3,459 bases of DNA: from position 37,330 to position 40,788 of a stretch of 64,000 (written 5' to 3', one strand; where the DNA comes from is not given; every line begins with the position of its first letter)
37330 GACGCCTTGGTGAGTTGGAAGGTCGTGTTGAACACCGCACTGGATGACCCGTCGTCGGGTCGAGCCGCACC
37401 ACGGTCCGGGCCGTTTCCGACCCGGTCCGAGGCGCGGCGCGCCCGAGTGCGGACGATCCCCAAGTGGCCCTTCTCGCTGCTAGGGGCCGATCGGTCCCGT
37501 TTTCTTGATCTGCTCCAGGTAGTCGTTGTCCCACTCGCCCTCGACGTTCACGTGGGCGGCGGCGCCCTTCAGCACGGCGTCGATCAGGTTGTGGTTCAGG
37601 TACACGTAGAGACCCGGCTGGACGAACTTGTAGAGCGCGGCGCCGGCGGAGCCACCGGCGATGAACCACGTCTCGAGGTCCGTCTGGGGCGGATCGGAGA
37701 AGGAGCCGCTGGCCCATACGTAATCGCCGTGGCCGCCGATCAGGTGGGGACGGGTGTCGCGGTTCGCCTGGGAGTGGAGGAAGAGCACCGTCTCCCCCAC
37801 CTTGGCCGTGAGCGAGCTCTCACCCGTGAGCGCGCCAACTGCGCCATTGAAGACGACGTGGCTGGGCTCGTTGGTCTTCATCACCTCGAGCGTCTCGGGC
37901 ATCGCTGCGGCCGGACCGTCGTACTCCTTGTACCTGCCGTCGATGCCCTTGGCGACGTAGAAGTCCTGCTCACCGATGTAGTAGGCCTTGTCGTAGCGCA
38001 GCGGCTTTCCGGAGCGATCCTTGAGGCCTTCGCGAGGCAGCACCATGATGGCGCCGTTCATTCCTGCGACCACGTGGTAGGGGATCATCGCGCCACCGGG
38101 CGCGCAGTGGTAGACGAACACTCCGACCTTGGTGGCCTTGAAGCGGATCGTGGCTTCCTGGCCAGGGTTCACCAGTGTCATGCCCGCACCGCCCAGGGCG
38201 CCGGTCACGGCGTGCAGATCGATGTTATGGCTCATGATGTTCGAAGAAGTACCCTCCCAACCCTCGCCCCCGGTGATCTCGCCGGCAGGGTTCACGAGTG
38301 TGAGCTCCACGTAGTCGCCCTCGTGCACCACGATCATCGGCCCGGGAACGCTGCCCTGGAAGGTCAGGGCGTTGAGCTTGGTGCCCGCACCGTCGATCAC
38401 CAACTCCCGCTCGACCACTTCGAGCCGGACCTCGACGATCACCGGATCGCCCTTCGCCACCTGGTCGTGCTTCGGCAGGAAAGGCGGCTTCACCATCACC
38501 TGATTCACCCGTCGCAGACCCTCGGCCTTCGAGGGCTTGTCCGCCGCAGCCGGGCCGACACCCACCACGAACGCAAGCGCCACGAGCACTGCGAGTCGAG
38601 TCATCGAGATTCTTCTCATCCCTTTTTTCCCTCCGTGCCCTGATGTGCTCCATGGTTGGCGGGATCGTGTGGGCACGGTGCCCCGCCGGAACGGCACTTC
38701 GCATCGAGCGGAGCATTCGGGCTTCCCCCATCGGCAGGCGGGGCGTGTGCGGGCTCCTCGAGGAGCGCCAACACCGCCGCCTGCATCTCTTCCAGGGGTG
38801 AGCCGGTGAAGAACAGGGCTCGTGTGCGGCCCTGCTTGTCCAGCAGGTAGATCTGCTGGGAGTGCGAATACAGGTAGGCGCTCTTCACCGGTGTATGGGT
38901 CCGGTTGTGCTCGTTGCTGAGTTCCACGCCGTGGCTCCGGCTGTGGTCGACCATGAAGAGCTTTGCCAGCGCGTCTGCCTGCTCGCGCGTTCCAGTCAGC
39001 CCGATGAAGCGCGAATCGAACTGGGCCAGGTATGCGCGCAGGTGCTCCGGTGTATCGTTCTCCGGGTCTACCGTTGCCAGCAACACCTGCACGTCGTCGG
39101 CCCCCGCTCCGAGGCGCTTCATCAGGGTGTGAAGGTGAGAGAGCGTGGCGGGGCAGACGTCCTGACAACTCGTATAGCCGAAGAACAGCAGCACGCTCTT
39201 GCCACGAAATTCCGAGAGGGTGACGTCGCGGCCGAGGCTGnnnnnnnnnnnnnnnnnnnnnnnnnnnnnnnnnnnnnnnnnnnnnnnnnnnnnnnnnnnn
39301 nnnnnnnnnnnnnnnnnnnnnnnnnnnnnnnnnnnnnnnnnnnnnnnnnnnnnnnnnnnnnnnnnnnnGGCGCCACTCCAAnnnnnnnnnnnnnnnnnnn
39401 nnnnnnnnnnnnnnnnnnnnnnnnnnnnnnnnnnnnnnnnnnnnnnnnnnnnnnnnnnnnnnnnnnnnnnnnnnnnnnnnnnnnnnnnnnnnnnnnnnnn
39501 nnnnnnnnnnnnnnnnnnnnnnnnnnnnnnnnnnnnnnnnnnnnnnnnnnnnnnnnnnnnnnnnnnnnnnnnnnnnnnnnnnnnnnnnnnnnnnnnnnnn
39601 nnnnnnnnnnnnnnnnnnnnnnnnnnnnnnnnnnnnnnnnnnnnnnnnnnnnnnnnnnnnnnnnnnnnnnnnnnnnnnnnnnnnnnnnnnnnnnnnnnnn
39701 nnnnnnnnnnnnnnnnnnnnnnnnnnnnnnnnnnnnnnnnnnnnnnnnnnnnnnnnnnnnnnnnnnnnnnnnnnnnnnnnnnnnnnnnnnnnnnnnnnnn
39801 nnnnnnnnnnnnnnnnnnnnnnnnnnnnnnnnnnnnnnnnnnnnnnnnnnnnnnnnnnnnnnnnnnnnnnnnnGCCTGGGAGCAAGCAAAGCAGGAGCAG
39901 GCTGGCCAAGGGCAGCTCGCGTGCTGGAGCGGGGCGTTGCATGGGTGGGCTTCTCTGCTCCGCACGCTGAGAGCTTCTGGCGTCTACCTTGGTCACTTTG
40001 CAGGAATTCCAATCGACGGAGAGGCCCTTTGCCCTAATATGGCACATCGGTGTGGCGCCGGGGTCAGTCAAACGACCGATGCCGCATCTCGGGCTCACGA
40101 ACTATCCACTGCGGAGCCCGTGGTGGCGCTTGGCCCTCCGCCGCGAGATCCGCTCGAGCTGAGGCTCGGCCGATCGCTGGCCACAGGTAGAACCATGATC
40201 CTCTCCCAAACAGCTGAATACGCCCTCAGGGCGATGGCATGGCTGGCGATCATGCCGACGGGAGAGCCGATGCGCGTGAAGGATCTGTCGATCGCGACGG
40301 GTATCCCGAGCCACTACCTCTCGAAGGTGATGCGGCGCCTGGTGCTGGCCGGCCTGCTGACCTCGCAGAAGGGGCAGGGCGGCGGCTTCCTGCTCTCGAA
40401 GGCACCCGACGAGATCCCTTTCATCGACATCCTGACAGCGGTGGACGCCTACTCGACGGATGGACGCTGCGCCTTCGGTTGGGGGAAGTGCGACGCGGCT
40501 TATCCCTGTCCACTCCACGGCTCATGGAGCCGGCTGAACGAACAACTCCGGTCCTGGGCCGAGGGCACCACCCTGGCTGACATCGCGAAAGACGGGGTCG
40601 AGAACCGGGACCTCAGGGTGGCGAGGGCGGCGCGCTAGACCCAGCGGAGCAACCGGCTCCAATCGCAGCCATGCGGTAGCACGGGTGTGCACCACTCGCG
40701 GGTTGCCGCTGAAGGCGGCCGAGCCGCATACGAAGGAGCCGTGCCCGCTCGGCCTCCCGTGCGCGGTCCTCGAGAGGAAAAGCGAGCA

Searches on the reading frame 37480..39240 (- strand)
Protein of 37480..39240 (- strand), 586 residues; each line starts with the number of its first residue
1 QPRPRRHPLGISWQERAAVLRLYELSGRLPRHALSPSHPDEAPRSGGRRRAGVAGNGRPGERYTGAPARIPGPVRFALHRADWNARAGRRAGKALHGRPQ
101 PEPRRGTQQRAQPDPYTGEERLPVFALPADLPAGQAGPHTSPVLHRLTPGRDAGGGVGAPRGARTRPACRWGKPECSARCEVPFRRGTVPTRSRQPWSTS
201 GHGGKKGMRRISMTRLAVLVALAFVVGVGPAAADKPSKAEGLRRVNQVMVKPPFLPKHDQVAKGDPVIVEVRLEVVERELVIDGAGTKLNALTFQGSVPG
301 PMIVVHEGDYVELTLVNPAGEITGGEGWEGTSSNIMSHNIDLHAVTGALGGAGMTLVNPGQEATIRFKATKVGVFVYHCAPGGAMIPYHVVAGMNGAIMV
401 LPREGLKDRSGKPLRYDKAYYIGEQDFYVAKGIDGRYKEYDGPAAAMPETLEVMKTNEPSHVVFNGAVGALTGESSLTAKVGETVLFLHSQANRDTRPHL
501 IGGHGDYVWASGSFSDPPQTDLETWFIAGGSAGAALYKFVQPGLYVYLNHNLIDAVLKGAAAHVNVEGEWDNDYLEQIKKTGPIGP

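Call 72: search_protein_families(library=pfam, proteins=[window:37480-39240:-], max_evalue=0.00001)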
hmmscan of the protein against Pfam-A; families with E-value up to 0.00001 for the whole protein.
window:37480-39240:- (586 aa): 2 families
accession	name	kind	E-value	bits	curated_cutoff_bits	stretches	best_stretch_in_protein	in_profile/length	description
PF00394.28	Cu-oxidase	-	5.6e-13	49.7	21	1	419-570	2-157/157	Multicopper oxidase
PF07732.21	Cu-oxidase_3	-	1.1e-07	32.4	21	1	286-404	12-118/119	Multicopper oxidase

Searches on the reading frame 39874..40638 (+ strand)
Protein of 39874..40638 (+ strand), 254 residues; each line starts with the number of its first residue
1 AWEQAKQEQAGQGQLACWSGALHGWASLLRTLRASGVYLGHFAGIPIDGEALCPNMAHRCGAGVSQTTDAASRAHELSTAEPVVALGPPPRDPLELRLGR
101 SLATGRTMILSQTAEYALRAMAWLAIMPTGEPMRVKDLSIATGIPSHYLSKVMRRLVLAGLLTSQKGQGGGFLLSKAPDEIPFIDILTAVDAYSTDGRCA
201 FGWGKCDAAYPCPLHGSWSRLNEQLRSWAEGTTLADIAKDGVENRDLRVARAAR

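Call 72: search_protein_families(library=pfam, proteins=[window:39874-40638:+], max_evalue=0.00001)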
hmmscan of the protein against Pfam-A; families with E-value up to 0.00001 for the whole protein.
window:39874-40638:+ (254 aa): 1 family
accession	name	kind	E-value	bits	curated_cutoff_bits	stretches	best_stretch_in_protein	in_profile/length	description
PF02082.26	Rrf2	-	4.9e-28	98.3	30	1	110-240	1-132/132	Iron-dependent Transcriptional regulator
